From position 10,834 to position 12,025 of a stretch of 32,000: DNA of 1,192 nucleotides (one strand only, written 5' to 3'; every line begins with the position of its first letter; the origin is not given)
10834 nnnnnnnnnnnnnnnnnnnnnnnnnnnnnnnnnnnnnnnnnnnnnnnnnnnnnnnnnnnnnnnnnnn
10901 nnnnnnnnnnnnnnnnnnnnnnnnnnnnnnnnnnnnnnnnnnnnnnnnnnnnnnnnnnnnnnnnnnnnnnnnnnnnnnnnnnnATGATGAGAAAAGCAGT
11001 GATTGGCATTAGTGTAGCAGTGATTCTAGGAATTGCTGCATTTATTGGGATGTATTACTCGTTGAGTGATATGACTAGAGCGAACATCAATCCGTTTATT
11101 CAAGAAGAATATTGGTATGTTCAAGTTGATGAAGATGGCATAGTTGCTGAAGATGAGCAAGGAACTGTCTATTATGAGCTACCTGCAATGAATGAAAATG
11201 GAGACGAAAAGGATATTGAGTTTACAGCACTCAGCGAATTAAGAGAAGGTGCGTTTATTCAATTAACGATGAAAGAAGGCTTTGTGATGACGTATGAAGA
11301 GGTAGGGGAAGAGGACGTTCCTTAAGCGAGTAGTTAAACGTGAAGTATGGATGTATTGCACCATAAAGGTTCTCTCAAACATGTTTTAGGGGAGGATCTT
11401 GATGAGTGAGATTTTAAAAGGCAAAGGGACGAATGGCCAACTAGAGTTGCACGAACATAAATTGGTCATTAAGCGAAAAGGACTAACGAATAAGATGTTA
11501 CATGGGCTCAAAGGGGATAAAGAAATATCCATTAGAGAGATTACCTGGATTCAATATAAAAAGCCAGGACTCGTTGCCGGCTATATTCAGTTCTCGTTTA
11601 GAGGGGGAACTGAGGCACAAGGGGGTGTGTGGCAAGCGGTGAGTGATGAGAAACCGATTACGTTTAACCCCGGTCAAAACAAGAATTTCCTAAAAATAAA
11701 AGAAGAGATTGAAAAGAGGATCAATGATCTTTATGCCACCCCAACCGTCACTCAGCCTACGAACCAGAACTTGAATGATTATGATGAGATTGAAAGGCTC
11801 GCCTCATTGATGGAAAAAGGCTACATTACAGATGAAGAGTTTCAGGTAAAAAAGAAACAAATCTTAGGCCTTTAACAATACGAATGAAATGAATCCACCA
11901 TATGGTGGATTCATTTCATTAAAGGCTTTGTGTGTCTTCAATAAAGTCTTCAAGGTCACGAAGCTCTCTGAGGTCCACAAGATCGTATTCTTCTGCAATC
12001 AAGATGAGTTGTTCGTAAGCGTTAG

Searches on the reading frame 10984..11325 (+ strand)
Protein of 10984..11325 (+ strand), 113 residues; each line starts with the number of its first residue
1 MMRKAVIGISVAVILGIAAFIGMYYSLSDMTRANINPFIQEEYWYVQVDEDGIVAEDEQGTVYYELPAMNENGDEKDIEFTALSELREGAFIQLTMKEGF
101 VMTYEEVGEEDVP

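Call 9: search_protein_families(library=pfam, proteins=[window:10984-11325:+])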
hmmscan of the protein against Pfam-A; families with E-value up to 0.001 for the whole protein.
window:10984-11325:+ (113 aa): 1 family
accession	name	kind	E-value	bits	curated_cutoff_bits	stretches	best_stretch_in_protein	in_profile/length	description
PF06486.16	DUF1093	-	8.6e-15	55.6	26.3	1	37-109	1-80/81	Protein of unknown function (DUF1093)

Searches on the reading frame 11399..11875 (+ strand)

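Call 9: search_protein_families(library=pfam, proteins=[window:11399-11875:+])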
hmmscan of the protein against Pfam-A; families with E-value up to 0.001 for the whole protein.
window:11399-11875:+ (158 aa): 2 families
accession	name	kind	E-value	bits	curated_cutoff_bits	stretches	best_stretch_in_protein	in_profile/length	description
PF09851.14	SHOCT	-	2.8e-08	33.7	27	1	129-156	1-28/28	Short C-terminal domain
PF14472.11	DUF4429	-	1.2e-07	32.7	25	1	20-104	6-94/95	Domain of unknown function (DUF4429)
